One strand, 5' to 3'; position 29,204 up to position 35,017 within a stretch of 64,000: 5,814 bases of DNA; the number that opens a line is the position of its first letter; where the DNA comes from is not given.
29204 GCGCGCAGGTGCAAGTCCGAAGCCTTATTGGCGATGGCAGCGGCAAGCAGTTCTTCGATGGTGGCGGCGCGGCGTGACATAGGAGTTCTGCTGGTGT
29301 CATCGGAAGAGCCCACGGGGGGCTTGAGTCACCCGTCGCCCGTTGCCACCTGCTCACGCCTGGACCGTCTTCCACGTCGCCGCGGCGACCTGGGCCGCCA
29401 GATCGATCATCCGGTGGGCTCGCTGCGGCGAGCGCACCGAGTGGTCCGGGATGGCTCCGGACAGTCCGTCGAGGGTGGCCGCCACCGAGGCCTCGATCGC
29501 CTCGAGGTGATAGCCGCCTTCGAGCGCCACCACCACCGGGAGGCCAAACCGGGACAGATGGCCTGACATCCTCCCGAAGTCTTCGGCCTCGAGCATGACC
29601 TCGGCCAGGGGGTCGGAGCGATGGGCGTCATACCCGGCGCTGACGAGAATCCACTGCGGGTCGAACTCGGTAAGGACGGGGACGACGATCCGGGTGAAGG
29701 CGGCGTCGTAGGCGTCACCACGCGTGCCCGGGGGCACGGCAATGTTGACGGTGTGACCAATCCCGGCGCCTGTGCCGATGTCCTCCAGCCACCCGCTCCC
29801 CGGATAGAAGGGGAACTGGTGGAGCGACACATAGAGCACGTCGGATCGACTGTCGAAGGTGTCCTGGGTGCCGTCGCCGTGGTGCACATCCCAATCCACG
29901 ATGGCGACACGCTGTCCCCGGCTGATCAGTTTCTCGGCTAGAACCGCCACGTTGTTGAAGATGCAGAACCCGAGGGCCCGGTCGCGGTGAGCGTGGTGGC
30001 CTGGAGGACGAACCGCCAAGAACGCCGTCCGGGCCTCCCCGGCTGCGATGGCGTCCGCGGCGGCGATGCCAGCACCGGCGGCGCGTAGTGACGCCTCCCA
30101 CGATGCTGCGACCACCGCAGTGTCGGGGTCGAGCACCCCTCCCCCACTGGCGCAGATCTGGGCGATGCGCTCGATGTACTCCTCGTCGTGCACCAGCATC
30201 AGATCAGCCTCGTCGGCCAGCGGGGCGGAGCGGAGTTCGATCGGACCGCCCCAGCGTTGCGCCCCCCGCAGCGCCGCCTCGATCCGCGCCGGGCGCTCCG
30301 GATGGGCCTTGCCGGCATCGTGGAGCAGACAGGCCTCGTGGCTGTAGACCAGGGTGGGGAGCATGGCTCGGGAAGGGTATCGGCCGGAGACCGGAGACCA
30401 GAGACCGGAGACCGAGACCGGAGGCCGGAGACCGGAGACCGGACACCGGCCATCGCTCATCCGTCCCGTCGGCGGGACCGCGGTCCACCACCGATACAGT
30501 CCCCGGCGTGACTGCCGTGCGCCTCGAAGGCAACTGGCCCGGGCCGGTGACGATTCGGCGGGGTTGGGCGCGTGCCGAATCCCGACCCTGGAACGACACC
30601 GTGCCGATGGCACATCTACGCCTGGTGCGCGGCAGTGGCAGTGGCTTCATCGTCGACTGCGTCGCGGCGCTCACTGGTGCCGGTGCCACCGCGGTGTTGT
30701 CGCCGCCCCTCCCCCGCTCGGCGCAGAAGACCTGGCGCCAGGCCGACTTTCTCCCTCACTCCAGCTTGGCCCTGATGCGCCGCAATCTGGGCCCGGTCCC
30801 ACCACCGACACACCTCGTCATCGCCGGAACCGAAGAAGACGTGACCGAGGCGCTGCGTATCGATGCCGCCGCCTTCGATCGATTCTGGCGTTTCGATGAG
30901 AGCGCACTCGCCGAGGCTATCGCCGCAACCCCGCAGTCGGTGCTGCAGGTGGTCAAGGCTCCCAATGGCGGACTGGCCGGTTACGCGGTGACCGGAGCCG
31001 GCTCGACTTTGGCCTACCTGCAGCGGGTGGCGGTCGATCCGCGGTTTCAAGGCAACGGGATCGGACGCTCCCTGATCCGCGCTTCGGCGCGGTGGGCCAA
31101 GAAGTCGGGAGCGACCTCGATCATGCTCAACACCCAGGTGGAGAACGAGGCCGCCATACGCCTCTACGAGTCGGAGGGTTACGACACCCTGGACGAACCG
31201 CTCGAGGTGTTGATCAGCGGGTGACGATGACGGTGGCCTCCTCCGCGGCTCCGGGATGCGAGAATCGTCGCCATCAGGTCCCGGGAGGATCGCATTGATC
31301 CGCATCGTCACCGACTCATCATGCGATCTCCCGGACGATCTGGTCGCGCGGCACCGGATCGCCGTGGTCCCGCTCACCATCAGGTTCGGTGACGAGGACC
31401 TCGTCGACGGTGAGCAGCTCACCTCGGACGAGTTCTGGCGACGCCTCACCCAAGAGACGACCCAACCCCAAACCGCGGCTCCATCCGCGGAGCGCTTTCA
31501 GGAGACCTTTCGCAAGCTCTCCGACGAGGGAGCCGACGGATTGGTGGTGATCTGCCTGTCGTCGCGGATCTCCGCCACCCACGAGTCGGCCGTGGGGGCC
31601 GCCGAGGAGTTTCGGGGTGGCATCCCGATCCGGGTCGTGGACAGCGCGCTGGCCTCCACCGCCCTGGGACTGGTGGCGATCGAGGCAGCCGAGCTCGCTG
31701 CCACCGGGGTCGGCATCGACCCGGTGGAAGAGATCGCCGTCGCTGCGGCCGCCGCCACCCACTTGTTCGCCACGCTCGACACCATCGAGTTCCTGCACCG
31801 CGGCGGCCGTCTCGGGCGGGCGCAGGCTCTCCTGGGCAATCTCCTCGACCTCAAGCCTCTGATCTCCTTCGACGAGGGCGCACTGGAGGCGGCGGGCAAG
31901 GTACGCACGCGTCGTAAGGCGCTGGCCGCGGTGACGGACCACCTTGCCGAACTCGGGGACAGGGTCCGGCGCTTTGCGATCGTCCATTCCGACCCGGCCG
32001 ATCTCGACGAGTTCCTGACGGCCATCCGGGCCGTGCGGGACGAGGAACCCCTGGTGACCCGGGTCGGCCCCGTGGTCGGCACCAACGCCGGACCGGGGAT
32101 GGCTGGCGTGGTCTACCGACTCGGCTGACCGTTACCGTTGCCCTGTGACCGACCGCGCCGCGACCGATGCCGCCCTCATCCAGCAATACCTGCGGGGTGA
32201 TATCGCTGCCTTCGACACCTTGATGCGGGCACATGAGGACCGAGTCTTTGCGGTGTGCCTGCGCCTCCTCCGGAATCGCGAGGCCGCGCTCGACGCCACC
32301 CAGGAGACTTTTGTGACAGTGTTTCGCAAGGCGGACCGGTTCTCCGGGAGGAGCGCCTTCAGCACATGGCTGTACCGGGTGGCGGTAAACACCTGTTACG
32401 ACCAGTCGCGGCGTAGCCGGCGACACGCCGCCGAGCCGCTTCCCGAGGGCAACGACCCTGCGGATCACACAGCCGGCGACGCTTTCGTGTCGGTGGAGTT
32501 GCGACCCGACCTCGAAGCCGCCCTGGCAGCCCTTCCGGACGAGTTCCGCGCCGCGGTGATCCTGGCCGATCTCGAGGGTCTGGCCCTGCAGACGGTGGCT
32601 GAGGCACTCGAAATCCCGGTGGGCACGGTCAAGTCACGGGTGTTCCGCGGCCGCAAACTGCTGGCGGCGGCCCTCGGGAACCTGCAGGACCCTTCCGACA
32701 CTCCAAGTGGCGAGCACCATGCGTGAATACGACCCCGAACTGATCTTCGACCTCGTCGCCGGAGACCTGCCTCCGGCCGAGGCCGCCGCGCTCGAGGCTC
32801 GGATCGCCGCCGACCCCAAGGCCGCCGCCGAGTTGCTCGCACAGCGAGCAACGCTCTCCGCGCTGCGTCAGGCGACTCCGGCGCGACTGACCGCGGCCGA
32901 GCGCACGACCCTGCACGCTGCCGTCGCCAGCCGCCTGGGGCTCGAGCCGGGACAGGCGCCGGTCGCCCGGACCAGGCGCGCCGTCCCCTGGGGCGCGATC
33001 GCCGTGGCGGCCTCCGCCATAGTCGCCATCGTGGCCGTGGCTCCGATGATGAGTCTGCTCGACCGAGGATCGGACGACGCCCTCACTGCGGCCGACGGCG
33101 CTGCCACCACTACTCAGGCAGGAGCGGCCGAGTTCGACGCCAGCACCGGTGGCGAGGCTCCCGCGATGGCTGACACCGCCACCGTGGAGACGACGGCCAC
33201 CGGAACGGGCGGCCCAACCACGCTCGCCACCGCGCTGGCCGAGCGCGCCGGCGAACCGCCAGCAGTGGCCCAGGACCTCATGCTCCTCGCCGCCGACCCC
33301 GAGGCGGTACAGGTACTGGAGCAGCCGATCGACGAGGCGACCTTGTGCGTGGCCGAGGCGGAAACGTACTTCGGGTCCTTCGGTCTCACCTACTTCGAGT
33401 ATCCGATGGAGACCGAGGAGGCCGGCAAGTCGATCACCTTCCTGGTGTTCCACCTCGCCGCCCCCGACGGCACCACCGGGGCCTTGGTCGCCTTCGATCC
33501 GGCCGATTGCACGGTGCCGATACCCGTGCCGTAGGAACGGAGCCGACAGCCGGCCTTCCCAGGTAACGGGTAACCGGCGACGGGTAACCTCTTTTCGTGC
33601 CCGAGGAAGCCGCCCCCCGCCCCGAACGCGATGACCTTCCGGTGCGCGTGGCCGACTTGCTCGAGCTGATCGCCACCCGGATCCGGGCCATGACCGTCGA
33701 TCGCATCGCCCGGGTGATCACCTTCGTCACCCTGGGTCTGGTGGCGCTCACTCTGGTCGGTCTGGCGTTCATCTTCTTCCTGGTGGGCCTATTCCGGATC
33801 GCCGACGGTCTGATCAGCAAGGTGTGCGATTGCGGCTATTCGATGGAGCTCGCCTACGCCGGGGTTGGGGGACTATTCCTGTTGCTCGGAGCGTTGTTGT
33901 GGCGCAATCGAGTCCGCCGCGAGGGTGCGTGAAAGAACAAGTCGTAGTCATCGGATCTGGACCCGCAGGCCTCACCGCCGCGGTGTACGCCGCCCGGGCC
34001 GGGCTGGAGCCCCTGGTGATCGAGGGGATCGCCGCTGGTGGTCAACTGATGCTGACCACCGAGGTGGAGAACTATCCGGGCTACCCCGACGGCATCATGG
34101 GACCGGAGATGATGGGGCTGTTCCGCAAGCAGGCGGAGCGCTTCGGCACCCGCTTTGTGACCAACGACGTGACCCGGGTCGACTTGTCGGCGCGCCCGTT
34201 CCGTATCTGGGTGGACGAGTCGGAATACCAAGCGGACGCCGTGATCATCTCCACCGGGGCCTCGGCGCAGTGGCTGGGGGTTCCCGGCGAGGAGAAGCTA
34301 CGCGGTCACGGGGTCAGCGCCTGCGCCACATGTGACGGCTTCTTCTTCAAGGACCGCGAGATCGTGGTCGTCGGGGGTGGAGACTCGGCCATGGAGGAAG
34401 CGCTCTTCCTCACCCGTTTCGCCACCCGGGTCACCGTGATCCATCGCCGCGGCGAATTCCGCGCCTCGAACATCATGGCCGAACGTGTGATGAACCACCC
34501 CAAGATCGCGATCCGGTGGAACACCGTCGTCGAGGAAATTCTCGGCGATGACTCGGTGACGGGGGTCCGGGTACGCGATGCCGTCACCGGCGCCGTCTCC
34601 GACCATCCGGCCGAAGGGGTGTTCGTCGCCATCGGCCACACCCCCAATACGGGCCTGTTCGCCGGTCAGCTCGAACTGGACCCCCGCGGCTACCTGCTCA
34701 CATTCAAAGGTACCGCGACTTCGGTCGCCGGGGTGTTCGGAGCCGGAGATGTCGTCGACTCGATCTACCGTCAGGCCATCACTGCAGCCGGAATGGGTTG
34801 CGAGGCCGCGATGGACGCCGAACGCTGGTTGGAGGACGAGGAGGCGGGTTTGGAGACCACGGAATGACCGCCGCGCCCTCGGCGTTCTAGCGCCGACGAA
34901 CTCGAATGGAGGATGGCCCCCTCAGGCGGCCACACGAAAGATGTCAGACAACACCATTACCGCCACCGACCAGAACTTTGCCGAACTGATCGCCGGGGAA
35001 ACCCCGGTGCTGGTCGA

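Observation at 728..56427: Five families of period-7 tandem arrays seen only in intergenic DNA, many abutting stop codons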

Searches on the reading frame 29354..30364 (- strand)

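Call 50: search_protein_families(library=pfam, proteins=[window:29354-30364:-], max_evalue=0.00001)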
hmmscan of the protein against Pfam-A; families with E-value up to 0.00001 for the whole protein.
window:29354-30364:- (336 aa): 1 family
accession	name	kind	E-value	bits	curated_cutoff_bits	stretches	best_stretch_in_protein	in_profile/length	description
PF00850.24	Hist_deacetyl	-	8.7e-87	291.6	27.9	1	21-300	1-297/298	Histone deacetylase domain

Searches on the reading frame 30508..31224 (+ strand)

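Call 50: search_protein_families(library=pfam, proteins=[window:30508-31224:+], max_evalue=0.00001)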
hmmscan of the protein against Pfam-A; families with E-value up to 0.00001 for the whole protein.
window:30508-31224:+ (238 aa): 4 families
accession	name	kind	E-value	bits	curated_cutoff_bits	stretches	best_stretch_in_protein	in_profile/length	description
PF00583.31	Acetyltransf_1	-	3.1e-16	60.1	20.7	1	142-225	31-116/116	Acetyltransferase (GNAT) family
PF13508.13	Acetyltransf_7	-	2.6e-12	47.4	27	1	154-225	12-82/84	Acetyltransferase (GNAT) domain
PF13673.13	Acetyltransf_10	-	1e-08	35.7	23.6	1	132-232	20-114/128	Acetyltransferase (GNAT) domain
PF08445.16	FR47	-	8.5e-07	29.3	22.1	1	169-229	22-81/86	FR47-like protein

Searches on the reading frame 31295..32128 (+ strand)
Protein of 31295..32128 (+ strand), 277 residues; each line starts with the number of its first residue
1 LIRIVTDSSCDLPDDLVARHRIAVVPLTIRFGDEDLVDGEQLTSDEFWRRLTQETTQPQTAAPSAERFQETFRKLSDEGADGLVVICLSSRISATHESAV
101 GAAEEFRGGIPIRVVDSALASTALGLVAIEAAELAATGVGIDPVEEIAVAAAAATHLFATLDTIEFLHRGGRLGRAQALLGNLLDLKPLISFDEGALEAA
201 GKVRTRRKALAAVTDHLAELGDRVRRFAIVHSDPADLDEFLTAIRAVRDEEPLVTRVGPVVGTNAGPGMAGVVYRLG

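Call 79: search_protein_families(library=pfam, proteins=[window:31295-32128:+], max_evalue=0.00001)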
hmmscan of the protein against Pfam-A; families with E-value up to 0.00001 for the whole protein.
window:31295-32128:+ (277 aa): 1 family
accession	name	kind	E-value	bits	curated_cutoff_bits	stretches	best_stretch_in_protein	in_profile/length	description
PF02645.21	DegV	-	7e-74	249.1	27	1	2-274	2-277/280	Uncharacterised protein, DegV family COG1307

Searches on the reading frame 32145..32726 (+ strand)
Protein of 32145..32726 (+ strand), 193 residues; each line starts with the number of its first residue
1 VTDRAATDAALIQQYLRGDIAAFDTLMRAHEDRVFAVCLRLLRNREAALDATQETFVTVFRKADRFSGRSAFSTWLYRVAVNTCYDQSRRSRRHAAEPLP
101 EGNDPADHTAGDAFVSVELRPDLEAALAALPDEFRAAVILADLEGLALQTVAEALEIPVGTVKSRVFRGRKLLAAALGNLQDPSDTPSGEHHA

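Call 79: search_protein_families(library=pfam, proteins=[window:32145-32726:+], max_evalue=0.00001)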
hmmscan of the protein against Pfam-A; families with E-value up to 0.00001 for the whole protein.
window:32145-32726:+ (193 aa): 3 families
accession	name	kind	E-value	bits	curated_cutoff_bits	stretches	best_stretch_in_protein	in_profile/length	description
PF04542.20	Sigma70_r2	-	8.6e-19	67.5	24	1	26-93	1-70/71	Sigma-70 region 2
PF08281.18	Sigma70_r4_2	-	6.9e-13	48.5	25.7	1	123-173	4-54/54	Sigma-70, region 4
PF04545.22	Sigma70_r4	-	1.4e-07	31.4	24.1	1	126-172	1-47/50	Sigma-70, region 4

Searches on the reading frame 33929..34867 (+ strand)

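Call 79: search_protein_families(library=pfam, proteins=[window:33929-34867:+], max_evalue=0.00001)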
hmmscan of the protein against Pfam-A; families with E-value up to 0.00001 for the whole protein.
window:33929-34867:+ (312 aa): 8 families
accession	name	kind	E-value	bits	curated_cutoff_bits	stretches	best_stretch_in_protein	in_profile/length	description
PF07992.20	Pyr_redox_2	-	4.7e-53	180.9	26.1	1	4-290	2-291/291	Pyridine nucleotide-disulphide oxidoreductase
PF13738.12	Pyr_redox_3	-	1.3e-23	84.1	30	1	79-273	102-305/305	Pyridine nucleotide-disulphide oxidoreductase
PF00070.33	Pyr_redox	-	1.3e-19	70.9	22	1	145-216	2-80/82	Pyridine nucleotide-disulphide oxidoreductase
PF01266.30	DAO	-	1.5e-07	31.7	27.9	0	5-33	2-30/353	FAD dependent oxidoreductase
PF03486.20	HI0933_like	-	2.2e-07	31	50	0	4-39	2-37/244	HI0933-like protein Rossmann domain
PF00890.30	FAD_binding_2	-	2.3e-06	27.5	20.4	0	5-38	2-36/414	FAD binding domain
PF01134.28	GIDA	-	6e-06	26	22.1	0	4-31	1-28/391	Glucose inhibited division protein A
PF01946.23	Thi4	-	7.6e-06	25.8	26.2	0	2-38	17-55/235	Thi4 family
